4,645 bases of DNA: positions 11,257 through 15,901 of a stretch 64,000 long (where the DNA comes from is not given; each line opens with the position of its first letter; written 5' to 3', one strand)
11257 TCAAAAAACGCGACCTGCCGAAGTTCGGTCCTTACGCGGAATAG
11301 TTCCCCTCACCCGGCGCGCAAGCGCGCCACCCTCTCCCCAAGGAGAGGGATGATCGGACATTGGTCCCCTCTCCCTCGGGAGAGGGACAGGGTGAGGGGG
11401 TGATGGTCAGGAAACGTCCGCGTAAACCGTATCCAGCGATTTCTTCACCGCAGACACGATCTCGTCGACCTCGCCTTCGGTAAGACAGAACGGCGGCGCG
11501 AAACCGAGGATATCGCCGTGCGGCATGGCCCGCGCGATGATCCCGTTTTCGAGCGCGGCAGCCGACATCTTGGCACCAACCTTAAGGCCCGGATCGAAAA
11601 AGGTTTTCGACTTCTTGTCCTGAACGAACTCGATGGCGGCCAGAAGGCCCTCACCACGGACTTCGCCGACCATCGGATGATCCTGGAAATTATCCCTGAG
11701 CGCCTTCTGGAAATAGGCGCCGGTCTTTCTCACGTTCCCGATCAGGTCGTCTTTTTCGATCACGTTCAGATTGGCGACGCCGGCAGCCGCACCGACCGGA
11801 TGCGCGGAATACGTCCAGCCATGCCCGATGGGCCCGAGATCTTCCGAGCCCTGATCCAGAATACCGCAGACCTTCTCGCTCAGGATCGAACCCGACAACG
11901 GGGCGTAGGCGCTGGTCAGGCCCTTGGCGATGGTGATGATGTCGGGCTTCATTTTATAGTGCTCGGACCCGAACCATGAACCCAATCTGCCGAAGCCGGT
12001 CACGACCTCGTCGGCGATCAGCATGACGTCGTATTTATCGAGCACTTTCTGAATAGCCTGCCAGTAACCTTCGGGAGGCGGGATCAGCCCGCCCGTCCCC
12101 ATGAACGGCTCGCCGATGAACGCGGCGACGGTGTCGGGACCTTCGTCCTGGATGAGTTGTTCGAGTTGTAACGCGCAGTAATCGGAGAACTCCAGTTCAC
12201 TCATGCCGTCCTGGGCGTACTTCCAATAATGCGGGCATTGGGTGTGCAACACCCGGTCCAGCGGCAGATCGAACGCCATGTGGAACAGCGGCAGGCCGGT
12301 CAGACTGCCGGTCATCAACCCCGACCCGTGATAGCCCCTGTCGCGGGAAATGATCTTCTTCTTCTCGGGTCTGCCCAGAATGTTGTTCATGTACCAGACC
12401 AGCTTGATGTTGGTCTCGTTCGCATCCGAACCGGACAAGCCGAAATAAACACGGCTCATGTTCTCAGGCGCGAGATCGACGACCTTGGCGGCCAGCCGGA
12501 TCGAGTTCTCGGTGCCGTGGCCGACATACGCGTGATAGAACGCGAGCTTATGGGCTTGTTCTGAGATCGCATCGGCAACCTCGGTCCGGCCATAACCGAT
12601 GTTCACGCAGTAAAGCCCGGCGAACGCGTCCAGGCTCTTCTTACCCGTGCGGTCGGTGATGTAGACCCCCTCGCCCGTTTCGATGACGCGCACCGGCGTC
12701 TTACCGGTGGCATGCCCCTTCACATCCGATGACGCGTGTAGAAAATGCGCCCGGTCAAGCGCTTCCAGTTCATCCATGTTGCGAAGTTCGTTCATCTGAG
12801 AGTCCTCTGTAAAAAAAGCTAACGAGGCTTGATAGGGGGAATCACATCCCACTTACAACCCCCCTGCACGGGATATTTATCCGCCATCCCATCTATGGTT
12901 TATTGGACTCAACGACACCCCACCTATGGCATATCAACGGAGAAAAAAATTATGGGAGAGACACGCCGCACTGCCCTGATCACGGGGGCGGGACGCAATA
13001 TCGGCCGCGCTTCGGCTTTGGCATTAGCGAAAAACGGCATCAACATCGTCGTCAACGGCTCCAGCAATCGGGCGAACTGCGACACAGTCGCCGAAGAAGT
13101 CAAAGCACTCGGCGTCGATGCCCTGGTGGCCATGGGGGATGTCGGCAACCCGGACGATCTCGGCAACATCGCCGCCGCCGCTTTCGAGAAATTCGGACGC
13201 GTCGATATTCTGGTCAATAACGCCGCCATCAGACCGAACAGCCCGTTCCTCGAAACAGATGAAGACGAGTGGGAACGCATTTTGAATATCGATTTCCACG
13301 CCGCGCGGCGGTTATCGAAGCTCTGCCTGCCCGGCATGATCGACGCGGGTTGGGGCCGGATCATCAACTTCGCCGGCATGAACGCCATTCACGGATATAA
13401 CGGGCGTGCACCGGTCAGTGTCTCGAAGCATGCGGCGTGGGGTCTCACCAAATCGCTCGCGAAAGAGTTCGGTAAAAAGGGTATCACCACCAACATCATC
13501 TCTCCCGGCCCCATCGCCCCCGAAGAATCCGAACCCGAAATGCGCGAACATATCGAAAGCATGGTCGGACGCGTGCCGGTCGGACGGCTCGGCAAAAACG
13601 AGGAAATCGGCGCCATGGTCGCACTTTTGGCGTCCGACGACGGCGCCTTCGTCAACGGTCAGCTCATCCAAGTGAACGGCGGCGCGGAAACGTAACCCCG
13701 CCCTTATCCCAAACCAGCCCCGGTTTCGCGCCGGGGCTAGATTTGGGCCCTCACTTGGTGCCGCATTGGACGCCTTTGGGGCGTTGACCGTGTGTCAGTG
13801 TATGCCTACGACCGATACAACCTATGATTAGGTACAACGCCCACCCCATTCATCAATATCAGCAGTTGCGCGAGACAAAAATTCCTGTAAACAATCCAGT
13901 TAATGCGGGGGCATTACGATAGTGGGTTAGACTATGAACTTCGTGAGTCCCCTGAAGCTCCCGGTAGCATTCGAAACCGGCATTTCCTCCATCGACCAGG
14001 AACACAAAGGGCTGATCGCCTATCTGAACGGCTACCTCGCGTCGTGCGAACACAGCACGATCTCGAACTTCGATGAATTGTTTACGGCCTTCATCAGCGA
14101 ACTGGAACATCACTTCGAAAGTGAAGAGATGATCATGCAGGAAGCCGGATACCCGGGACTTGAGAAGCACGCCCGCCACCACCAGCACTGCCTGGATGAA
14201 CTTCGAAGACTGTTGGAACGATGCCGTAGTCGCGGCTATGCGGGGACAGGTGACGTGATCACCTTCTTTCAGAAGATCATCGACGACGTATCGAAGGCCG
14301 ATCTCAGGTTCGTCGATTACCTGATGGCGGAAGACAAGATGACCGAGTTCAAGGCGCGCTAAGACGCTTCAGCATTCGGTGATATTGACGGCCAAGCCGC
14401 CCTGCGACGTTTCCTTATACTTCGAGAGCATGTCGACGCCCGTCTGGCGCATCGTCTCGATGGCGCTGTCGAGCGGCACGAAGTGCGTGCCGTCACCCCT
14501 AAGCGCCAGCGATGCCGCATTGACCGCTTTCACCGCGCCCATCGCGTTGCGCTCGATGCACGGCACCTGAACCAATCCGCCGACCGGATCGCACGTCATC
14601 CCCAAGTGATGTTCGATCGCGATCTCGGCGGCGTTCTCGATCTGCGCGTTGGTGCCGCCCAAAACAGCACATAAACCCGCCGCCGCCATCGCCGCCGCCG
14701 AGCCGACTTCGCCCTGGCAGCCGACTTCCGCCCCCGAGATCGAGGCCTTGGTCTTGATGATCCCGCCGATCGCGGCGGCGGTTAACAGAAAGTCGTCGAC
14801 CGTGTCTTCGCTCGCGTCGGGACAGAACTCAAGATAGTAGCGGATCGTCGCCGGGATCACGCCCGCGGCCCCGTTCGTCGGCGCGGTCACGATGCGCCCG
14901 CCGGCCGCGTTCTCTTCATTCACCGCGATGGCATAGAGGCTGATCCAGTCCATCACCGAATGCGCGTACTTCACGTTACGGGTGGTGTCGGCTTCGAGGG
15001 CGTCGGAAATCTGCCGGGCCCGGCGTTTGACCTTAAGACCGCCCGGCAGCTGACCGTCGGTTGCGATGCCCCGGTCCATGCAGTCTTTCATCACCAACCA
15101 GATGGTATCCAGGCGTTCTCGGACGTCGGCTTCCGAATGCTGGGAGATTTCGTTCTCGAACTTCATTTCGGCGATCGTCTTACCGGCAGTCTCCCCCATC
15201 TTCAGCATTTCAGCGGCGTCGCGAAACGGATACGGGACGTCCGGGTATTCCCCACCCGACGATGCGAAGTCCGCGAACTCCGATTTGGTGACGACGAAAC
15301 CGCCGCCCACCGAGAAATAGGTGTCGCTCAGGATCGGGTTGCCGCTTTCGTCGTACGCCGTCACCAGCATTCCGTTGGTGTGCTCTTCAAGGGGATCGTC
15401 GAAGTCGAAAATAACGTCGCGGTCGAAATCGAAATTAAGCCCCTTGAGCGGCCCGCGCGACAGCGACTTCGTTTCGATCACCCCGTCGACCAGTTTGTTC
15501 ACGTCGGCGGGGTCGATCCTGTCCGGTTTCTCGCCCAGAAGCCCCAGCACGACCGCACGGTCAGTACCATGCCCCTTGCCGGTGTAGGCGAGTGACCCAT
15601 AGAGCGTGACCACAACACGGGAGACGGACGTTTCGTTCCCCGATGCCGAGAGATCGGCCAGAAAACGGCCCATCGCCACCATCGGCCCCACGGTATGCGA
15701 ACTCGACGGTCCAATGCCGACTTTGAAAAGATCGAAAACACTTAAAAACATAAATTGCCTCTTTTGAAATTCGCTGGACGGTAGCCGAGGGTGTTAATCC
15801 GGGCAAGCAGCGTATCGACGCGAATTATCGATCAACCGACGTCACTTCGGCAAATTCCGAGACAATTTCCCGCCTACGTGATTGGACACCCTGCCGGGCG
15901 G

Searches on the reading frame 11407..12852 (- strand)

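Call 53: search_protein_families(library=ncbifam, proteins=[window:11407-12852:-], max_evalue=1e-20)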
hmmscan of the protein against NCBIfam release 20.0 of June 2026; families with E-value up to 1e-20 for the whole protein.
window:11407-12852:- (481 aa): 65 families (the best 25 are shown)
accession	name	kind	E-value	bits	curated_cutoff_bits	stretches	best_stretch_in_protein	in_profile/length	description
NF005684.0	PRK07482.1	subfamily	1.7e-241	801.6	687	1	24-479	3-458/464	hypothetical protein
NF004767.0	PRK06105.1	subfamily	3.3e-174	579.7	517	1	26-480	5-454/460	aminotransferase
NF005682.0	PRK07480.1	subfamily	4.1e-151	503.7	510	1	20-480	4-456/459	aminotransferase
NF005447.0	PRK07036.1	equivalog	3.2e-137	458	618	1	24-479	8-458/468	aminotransferase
NF004625.0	PRK05965.1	subfamily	8.2e-134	446.8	729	1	27-479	4-451/460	hypothetical protein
NF005683.0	PRK07481.1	subfamily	4.1e-124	415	575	1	33-476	10-450/453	hypothetical protein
NF005102.0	PRK06541.1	equivalog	1.7e-123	412.6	574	1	29-477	12-457/460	aspartate aminotransferase family protein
NF009068.0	PRK12403.1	equivalog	2.7e-114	382.5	817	1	18-476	3-453/460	aspartate aminotransferase family protein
NF005685.0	PRK07483.1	equivalog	3.7e-99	332.5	485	1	51-479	10-441/444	aspartate aminotransferase family protein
NF005812.0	PRK07678.1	subfamily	4e-96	322.4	488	1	24-476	5-450/451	aminotransferase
NF005375.0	PRK06917.1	equivalog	3.4e-94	316.1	535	1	55-476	16-439/448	aspartate aminotransferase family protein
NF052567.1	OmAmTferAptACaul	equivalog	1.6e-93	313.8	500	1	54-476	19-431/431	omega-aminotransferase AptA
NF004718.0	PRK06062.1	subfamily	3.2e-86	289.6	472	1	20-477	10-450/454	hypothetical protein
TIGR00508.1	bioA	equivalog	1.3e-84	284.3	405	1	51-473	11-418/419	adenosylmethionine--8-amino-7-oxononanoate transaminase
NF041821.1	daptide_amino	equivalog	2.6e-74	250.3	450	1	53-474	13-405/405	daptide-type RiPP biosynthesis aminotransferase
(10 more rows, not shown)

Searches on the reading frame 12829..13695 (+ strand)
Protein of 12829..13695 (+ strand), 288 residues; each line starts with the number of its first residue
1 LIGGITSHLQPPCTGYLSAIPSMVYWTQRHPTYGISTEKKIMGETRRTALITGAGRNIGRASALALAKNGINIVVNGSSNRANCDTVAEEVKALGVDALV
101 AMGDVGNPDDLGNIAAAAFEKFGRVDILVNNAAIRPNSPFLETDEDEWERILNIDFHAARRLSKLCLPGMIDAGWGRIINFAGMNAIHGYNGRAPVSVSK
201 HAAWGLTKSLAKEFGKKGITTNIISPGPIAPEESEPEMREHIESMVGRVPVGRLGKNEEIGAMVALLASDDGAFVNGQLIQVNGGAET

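Call 53: search_protein_families(library=ncbifam, proteins=[window:12829-13695:+], max_evalue=1e-20)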
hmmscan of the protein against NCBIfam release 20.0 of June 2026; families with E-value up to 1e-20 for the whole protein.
window:12829-13695:+ (288 aa): 143 families (the best 25 are shown)
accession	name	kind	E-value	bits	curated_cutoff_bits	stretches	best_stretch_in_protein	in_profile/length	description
NF009466.0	PRK12826.1-2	subfamily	2.1e-59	201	222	1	46-287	3-245/248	3-oxoacyl-ACP reductase FabG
TIGR01830.1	3oxo_ACP_reduc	equivalog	1e-55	189.1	297.75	1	49-285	1-237/239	3-oxoacyl-[acyl-carrier-protein] reductase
NF009464.0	PRK12824.1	subfamily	2.2e-54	184.7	269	1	46-286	2-242/245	3-oxoacyl-ACP reductase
TIGR01829.1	AcAcCoA_reduct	subfamily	5.7e-52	176.8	302.1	1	47-286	1-240/242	acetoacetyl-CoA reductase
NF004198.0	PRK05653.1-3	equivalog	5.7e-50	170.1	296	1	45-286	6-246/248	3-oxoacyl-ACP reductase FabG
NF005559.1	PRK07231.1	subfamily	7.1e-50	169.8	215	1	47-286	5-247/249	glucose 1-dehydrogenase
NF004200.0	PRK05653.1-5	equivalog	2e-47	161.8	273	1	46-285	2-240/242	3-oxoacyl-ACP reductase FabG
NF004197.0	PRK05653.1-1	equivalog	2.5e-47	161.6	332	1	46-286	7-246/249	3-oxoacyl-ACP reductase FabG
TIGR01963.1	PHB_DH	subfamily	4.6e-47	160.4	307.05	1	47-285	2-251/255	3-hydroxybutyrate dehydrogenase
NF004818.0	PRK06172.1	equivalog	2.2e-46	158.3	336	1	47-286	8-250/253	SDR family oxidoreductase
NF009384.0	PRK12743.1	equivalog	3.6e-46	157.5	264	1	44-286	4-247/258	SDR family oxidoreductase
NF053542.1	FlxB_rubin_SDR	equivalog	4.9e-46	157.4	340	1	48-285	2-238/239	flexirubin biosynthesis SDR family reductase FlxB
NF006070.0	PRK08213.1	subfamily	5.2e-46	157.3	279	1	46-286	12-256/259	gluconate 5-dehydrogenase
NF009093.0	PRK12429.1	subfamily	8.9e-46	156.3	258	1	45-285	4-255/259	3-hydroxybutyrate dehydrogenase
NF005853.0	PRK07774.1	equivalog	3.5e-45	154.3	303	1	46-286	6-246/250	SDR family oxidoreductase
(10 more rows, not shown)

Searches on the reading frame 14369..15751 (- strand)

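Call 4: search_protein_families(library=pfam, proteins=[window:14369-15751:-])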
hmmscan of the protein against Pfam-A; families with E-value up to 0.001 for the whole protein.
window:14369-15751:- (460 aa): 2 families
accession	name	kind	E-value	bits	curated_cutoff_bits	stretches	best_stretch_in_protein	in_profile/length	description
PF03313.21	SDH_alpha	-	2.6e-87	293.2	26.4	1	190-454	3-260/260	Serine dehydratase alpha chain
PF03315.21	SDH_beta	-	3.4e-55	187.1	26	1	4-157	1-154/155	Serine dehydratase beta chain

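Call 5: search_protein_families(library=ncbifam, proteins=[window:14369-15751:-])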
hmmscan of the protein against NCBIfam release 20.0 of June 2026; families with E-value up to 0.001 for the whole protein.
window:14369-15751:- (460 aa): 5 families
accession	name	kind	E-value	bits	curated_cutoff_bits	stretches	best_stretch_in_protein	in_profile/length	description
TIGR00720.1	sda_mono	equivalog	5.6e-193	641.9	345.1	1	4-457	2-450/450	L-serine ammonia-lyase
NF011614.0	PRK15040.1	equivalog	3.4e-142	474.6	873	1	3-457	2-451/454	L-serine ammonia-lyase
NF011598.0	PRK15023.1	equivalog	2e-138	462.1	942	1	3-457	2-451/454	L-serine ammonia-lyase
TIGR00718.1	sda_alpha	equivalog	3.4e-55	187.2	243.2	1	176-457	2-277/300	L-serine ammonia-lyase, iron-sulfur-dependent, subunit alpha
TIGR00719.1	sda_beta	equivalog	1.1e-12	48.1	161.2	1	4-77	5-74/208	L-serine ammonia-lyase, iron-sulfur-dependent subunit beta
